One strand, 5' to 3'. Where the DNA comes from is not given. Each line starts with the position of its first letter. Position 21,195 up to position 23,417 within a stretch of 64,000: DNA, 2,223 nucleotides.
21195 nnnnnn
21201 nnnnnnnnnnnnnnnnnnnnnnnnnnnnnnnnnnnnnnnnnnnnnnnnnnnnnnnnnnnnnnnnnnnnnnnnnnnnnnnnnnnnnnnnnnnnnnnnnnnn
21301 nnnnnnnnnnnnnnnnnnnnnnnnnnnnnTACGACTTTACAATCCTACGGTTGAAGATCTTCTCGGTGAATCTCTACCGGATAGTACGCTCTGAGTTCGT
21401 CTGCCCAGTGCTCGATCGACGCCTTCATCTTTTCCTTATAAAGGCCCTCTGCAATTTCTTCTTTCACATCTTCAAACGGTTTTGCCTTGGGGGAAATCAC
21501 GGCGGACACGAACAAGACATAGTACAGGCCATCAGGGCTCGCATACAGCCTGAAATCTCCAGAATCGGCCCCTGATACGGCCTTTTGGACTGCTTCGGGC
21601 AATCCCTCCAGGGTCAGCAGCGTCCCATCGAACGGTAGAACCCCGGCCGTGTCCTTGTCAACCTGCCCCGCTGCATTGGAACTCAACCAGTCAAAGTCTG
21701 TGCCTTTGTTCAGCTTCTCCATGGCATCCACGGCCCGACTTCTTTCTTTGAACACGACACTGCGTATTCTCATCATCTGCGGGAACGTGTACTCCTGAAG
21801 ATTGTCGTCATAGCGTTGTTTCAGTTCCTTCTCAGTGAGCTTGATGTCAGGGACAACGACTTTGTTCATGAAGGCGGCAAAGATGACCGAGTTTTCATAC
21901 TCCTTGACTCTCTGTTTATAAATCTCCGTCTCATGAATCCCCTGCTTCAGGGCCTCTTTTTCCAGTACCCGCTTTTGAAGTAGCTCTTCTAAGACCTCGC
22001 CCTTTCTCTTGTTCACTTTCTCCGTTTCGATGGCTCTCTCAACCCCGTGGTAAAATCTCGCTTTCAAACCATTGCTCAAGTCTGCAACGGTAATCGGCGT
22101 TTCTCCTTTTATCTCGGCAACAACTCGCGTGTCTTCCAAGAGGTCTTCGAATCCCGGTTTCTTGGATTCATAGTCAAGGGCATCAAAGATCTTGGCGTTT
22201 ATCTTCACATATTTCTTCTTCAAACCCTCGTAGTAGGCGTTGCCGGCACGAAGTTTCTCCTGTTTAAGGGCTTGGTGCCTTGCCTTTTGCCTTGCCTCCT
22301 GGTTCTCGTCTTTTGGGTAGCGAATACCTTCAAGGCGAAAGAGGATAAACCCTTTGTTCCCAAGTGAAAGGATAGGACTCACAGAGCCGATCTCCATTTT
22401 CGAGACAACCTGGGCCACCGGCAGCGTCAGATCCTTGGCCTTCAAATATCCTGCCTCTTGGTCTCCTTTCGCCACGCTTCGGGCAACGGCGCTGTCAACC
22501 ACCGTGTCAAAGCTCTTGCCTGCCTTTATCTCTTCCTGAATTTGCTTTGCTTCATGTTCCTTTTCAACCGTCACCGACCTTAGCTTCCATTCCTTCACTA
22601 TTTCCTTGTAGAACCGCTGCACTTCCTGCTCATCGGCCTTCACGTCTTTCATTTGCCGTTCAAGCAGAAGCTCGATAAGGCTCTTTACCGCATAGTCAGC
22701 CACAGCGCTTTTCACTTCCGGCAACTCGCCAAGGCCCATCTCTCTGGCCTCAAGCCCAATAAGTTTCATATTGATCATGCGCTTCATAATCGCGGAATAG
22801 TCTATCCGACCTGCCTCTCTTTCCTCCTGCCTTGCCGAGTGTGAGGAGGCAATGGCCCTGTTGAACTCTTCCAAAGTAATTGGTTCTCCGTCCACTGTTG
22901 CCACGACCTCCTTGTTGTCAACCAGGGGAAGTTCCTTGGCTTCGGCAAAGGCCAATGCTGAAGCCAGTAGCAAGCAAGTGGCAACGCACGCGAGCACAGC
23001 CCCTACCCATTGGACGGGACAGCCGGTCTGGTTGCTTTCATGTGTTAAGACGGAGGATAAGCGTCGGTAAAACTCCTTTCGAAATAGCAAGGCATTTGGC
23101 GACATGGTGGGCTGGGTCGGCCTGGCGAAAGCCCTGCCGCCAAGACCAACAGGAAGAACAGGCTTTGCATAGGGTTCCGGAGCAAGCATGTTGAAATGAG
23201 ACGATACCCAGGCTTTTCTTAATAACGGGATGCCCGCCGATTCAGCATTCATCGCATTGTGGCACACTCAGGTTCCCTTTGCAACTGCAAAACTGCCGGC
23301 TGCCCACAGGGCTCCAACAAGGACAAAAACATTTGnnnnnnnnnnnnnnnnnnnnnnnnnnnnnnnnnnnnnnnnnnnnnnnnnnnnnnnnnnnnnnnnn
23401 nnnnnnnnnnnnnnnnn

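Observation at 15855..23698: REC-PPIase-26-heme-16-heme-NHL-OmpA operon with tight coupling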

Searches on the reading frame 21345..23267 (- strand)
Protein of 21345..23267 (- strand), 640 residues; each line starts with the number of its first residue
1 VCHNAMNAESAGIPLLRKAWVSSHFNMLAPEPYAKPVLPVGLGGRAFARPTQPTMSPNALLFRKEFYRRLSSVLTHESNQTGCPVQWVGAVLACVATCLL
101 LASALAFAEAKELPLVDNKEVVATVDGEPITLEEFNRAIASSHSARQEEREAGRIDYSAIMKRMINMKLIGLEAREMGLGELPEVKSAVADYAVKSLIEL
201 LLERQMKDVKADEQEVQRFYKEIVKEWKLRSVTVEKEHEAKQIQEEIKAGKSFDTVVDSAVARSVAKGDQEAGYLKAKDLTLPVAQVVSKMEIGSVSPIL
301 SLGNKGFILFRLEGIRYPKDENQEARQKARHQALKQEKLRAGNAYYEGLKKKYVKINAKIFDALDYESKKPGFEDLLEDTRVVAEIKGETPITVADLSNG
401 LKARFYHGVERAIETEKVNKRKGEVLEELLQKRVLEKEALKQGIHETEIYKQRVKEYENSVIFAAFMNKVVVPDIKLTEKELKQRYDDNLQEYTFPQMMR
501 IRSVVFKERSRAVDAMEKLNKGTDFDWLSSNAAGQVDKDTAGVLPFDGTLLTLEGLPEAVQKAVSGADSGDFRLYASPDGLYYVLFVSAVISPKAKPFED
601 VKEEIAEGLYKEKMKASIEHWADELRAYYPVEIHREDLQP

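Call 5: search_protein_families(library=pfam, proteins=[window:21345-23267:-], max_evalue=0.01)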
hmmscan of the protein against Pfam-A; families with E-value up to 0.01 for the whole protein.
window:21345-23267:- (640 aa): 5 families
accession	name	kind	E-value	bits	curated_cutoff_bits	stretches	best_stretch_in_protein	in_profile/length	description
PF13145.12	Rotamase_2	-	1.8e-24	87.3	27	2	478-603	2-121/121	PPIC-type PPIASE domain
PF13623.11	SurA_N_2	-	2.1e-08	34.6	28.5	1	100-179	18-108/145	SurA-like N-terminal domain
PF13624.11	SurA_N_3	-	4.6e-07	30.2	27.2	1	97-180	15-107/162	SurA-like N-terminal domain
PF00639.27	Rotamase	-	0.0031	18.9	21.7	1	236-312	18-95/97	PPIC-type PPIASE domain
PF23716.1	DUF7158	-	0.0086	16.1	27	0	121-140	1-20/38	Family of unknown function (DUF7158)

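Call 45: search_solved_structures(query=window:21345-23105:-, max_evalue=0.01)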
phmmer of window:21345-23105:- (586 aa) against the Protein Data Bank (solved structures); distinct sequences matched with E-value up to 0.01: 3.
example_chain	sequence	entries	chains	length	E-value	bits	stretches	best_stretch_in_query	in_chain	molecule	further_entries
5ez1_A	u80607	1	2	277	7.2e-05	24.7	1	66-194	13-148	Putative peptidyl-prolyl cis-trans isomerase HP_0175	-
3rfw_A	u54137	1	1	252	0.0002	23.2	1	361-485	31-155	Cell-binding factor 2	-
2m1i_A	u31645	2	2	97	0.0028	19.5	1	174-245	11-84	Parvulin-like peptidyl-prolyl isomerase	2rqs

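Call 55: find_homologous_proteins(query=window:21345-23105:-)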
Query window:21345-23105:- (586 aa): 303 proteins with E <= 0.001 among 8000 candidates; the best 120 are listed.
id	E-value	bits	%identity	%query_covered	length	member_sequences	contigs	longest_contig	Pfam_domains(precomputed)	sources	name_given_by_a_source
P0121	0.0e+0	1179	91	100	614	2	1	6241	PF13145.13,PF28307.1,PF13624.12,PF13623.12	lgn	-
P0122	3.5e-203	694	58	93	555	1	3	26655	PF13145.13,PF00639.28,PF13624.12,PF13623.12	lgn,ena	-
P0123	1.7e-199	682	57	94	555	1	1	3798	PF13145.13,PF13624.12,PF13623.12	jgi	jgi:hypothetical protein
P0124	2.0e-199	682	58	93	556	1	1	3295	PF13145.13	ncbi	-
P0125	8.6e-199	680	57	94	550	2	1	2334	PF13145.13,PF28307.1,PF13624.12,PF13623.12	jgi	jgi:hypothetical protein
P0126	1.7e-198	679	57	93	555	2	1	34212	PF13145.13,PF00639.28,PF13624.12,PF13623.12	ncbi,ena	-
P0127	5.2e-197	674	57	94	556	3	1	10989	PF13145.13,PF13624.12,PF13623.12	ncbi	-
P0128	5.4e-197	674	57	92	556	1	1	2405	PF13145.13,PF13624.12,PF13623.12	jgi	jgi:parvulin-like peptidyl-prolyl isomerase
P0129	2.4e-194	665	57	94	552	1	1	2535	PF13145.13,PF13624.12,PF13623.12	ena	-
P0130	1.4e-191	656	54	94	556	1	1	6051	PF13145.13,PF00639.28,PF13624.12,PF13623.12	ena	-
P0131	6.2e-191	654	54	94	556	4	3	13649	PF13145.13,PF00639.28,PF13624.12,PF13623.12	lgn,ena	-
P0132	8.0e-191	653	55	92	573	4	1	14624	PF13145.13,PF13624.12,PF13623.12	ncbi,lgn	-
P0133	8.7e-190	650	53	95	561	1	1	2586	PF13145.13,PF13624.12,PF13623.12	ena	-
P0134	2.0e-189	649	53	94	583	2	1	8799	PF13145.13,PF13624.12,PF13623.12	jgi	-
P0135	9.5e-189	646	54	95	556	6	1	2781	PF13145.13,PF00639.28,PF13623.12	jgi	jgi:hypothetical protein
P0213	3.9e-181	621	53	93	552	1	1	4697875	PF13145.13,PF13624.12,PF13623.12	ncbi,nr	ncbi:MAG: peptidyl-prolyl cis-trans isomerase [Deltaproteobacteria bacterium]|nr:MAG: peptidyl-proly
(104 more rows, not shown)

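Call 56: find_encoding_contigs(protein=P0121, flank=10000, max_places=3)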
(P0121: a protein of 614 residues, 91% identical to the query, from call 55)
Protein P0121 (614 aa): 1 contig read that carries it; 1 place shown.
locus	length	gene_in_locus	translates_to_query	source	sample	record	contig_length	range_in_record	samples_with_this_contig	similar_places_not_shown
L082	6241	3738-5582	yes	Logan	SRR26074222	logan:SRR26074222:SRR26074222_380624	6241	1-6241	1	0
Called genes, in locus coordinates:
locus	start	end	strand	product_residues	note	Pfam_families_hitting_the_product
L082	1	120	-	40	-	?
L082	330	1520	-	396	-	PF22113:Mtrc-MtrF_II-IV_dom (faint), PF09699:Paired_CXXCH_1 (faint)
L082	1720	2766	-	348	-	-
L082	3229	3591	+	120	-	PF00072:Response_reg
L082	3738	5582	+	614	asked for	PF13623:SurA_N_2 (faint), PF13624:SurA_N_3 (faint), PF28307:LA_1883 (faint), PF13145:Rotamase_2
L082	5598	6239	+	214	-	?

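Call 57: find_encoding_contigs(protein=P0213, flank=10000, max_places=2)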
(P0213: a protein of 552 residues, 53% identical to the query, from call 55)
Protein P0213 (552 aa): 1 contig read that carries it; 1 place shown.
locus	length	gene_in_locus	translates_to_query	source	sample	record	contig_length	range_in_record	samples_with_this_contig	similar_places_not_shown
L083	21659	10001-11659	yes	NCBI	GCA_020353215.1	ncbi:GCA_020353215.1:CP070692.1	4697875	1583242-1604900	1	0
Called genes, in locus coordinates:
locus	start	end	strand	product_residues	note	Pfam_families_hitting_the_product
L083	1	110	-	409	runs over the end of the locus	PF13505:OMP_b-brl (faint), PF17251:Pom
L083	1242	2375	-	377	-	-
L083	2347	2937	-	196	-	PF05643:GNA1162-like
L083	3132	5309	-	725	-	PF13505:OMP_b-brl (faint)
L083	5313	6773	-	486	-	PF02239:Cytochrom_D1 (faint), PF10282:Lactonase (faint), PF21783:YNCE, PF25174:Beta-prop_THOC3 (faint)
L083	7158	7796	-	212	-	-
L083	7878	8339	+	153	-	-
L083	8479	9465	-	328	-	-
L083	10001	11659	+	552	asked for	PF13623:SurA_N_2 (faint), PF13624:SurA_N_3 (faint), PF13145:Rotamase_2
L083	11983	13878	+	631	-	-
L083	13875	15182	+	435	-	PF22678:Cytochrom_c_NrfB-like (faint), PF09699:Paired_CXXCH_1, PF14522:Cytochrome_C7 (weak), PF09699:Paired_CXXCH_1, PF14537:Cytochrom_c3_2 (weak), PF09699:Paired_CXXCH_1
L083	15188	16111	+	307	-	PF17170:DUF5128 (faint), PF01436:NHL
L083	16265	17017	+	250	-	-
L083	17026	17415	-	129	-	-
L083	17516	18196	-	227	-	PF01839:FG-GAP (weak)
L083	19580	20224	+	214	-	PF01066:CDP-OH_P_transf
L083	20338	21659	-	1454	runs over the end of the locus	PF00990:GGDEF, PF03130:HEAT_PBS (faint), PF13191:AAA_16, PF13646:HEAT_2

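Call 62: search_protein_families(library=ncbifam, proteins=[window:21345-23105:-], max_evalue=0.001)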
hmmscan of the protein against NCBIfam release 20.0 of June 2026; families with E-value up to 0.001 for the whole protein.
window:21345-23105:- (586 aa): 5 families
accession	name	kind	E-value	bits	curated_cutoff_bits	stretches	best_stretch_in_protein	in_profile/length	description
NF000809.0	PRK00059.1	equivalog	1.5e-14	54.1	303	1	360-582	111-333/336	peptidylprolyl isomerase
TIGR02925.1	cis_trans_EpsD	equivalog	1e-12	48.2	108.9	2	49-243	11-209/232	EpsD family peptidyl-prolyl cis-trans isomerase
NF008054.0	PRK10788.1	equivalog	3.4e-12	45.9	493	2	417-560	243-382/626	peptidylprolyl isomerase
NF003356.0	PRK04405.1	subfamily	5.8e-06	25.6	339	0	415-561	121-259/299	peptidylprolyl isomerase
NF047592.1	LA_1883_fam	equivalog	6.2e-05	22.3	400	0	374-433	372-431/499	LIC12015 family putative lipoprotein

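Call 92: predict_structure(alignment_id=A9)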
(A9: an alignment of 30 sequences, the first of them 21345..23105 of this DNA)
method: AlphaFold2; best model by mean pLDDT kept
length: 586 residues; sequences in the alignment: 30
mean_pLDDT: 84.2   pTM: 0.63
mean pLDDT of the five models: 84.2, 83.7, 83.0, 82.8, 81.8
residues with pLDDT >= 90: 283; 70-90: 238; 50-70: 26; < 50: 39
segments of 3 or more residues with pLDDT < 50: 1-33, 51-55
pLDDT, mean of each block of 10 residues (from residue 1): 38 37 31 61 64 57 86 89 83 60 86 91 91 94 95 91 92 90 88 87 85 73 84 88 87 89 88 93 93 96 93 83 93 93 90 73 85 94 95 93 91 91 93 90 91 92 90 87 82 85 88 90 90 91 92 92 90 89 72
secondary structure, 60 per line:
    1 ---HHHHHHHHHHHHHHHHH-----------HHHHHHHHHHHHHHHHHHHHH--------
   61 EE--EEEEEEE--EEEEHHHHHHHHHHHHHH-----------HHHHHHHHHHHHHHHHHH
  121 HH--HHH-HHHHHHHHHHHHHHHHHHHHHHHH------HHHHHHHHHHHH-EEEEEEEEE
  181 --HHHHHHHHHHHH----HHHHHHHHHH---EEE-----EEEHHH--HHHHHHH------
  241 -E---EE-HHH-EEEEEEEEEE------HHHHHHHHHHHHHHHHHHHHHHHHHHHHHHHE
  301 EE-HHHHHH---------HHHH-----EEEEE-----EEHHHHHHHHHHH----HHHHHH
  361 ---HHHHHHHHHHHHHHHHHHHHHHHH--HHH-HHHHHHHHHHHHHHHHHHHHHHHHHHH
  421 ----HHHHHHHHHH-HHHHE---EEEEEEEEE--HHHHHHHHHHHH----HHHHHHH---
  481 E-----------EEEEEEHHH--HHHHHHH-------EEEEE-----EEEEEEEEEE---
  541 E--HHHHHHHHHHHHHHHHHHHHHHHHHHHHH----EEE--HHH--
elements in order: H4-20 H32-52 E65-71 E74-77 H78-91 H103-122 H129-152 H159-170 E172-180 H183-194 H199-208 E212-214 E220-222 H228-234 E253-262 H269-299 E300-302 H304-309 H319-322 E328-332 H340-350 H355-360 H364-387 H394-420 H425-434 H436-439 E444-452 H455-466 H471-477 E493-498 H504-510 E518-522 E528-537 H544-572 E577-579

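Call 94: fold_search(model_id=the predicted structure, library=pdb)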
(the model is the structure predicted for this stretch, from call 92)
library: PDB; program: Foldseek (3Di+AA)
matches with E <= 10: 288; with E <= 0.001: 35
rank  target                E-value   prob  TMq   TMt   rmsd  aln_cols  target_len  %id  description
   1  3rfw                  2.6e-07  1.00  0.32  0.65   5.3       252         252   16  The virulence factor PEB4 and the periplasmic protein Cj1289 are two structurally-related SurA-like chaperones in the hu (released 2011-04-27)
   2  9hg5_F                4.9e-07  1.00  0.15  0.27  21.6       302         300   16  BAM-SurA complex in the swing-in state with full length BamC resolved (released 2025-04-16)
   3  1m5y_A                1.2e-06  1.00  0.15  0.22  35.8       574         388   12  Crystallographic Structure of SurA, a Molecular Chaperone that Facilitates Outer Membrane Porin Folding (released 2002-11-08)
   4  9a7d_B                1.3e-06  1.00  0.14  0.25  22.7       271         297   18  Integrative model of YRVJ-YACD by crosslinking MS and deep learning (released 2024-09-18)
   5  5ez1_B                2.5e-06  1.00  0.21  0.45   9.0       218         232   16  Crystal Structure of Cell Binding Factor 2 from Helicobacter pylori in complex with I2CA (released 2016-03-16)
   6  5ez1_A                2.8e-06  1.00  0.21  0.45   9.1       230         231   17  Crystal Structure of Cell Binding Factor 2 from Helicobacter pylori in complex with I2CA (released 2016-03-16)
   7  3nrk                  3.2e-06  1.00  0.17  0.28  17.1       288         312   13  The crystal structure of the leptospiral hypothetical protein LIC12922 (released 2010-11-24)
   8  9hga_F                4.7e-06  1.00  0.15  0.27  21.7       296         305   14  BAM-SurA-darobactin complex in the swing-out state (released 2025-04-16)
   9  8hm3_B                6.8e-06  1.00  0.18  0.24  26.6       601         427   10  Complex of PPIase-BfUbb (released 2023-11-29)
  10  1m5y_D                6.8e-06  1.00  0.15  0.21  36.7       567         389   12  Crystallographic Structure of SurA, a Molecular Chaperone that Facilitates Outer Membrane Porin Folding (released 2002-11-08)
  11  6bhf                  8.4e-06  1.00  0.18  0.36  12.3       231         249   16  Crystal structure of the petidylprolyl cis,trans-isomerase from Helicobacter pylori (released 2018-09-19)
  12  1m5y_B                8.4e-06  1.00  0.15  0.22  35.7       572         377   11  Crystallographic Structure of SurA, a Molecular Chaperone that Facilitates Outer Membrane Porin Folding (released 2002-11-08)
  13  2pv3_A                8.8e-06  1.00  0.15  0.26  15.2       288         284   14  Crystallographic Structure of SurA fragment lacking the second peptidyl-prolyl isomerase domain complexed with peptide (released 2007-10-02)
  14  9hg7_F                9.8e-06  1.00  0.15  0.27  22.1       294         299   14  BAM-SurA complex in the swing-out state (released 2025-04-16)
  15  1m5y_C                1.4e-05  1.00  0.15  0.22  35.7       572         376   11  Crystallographic Structure of SurA, a Molecular Chaperone that Facilitates Outer Membrane Porin Folding (released 2002-11-08)
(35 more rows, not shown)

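Call 95: search_solved_structures(query=window:21345-23105:-, max_evalue=0.01, show_alignments=3)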
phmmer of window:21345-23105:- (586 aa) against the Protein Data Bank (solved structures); distinct sequences matched with E-value up to 0.01: 3.
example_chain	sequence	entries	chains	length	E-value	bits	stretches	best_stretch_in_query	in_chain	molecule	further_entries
5ez1_A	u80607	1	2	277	7.2e-05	24.7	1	66-194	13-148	Putative peptidyl-prolyl cis-trans isomerase HP_0175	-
3rfw_A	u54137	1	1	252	0.0002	23.2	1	361-485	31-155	Cell-binding factor 2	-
2m1i_A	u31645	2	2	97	0.0028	19.5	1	174-245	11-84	Parvulin-like peptidyl-prolyl isomerase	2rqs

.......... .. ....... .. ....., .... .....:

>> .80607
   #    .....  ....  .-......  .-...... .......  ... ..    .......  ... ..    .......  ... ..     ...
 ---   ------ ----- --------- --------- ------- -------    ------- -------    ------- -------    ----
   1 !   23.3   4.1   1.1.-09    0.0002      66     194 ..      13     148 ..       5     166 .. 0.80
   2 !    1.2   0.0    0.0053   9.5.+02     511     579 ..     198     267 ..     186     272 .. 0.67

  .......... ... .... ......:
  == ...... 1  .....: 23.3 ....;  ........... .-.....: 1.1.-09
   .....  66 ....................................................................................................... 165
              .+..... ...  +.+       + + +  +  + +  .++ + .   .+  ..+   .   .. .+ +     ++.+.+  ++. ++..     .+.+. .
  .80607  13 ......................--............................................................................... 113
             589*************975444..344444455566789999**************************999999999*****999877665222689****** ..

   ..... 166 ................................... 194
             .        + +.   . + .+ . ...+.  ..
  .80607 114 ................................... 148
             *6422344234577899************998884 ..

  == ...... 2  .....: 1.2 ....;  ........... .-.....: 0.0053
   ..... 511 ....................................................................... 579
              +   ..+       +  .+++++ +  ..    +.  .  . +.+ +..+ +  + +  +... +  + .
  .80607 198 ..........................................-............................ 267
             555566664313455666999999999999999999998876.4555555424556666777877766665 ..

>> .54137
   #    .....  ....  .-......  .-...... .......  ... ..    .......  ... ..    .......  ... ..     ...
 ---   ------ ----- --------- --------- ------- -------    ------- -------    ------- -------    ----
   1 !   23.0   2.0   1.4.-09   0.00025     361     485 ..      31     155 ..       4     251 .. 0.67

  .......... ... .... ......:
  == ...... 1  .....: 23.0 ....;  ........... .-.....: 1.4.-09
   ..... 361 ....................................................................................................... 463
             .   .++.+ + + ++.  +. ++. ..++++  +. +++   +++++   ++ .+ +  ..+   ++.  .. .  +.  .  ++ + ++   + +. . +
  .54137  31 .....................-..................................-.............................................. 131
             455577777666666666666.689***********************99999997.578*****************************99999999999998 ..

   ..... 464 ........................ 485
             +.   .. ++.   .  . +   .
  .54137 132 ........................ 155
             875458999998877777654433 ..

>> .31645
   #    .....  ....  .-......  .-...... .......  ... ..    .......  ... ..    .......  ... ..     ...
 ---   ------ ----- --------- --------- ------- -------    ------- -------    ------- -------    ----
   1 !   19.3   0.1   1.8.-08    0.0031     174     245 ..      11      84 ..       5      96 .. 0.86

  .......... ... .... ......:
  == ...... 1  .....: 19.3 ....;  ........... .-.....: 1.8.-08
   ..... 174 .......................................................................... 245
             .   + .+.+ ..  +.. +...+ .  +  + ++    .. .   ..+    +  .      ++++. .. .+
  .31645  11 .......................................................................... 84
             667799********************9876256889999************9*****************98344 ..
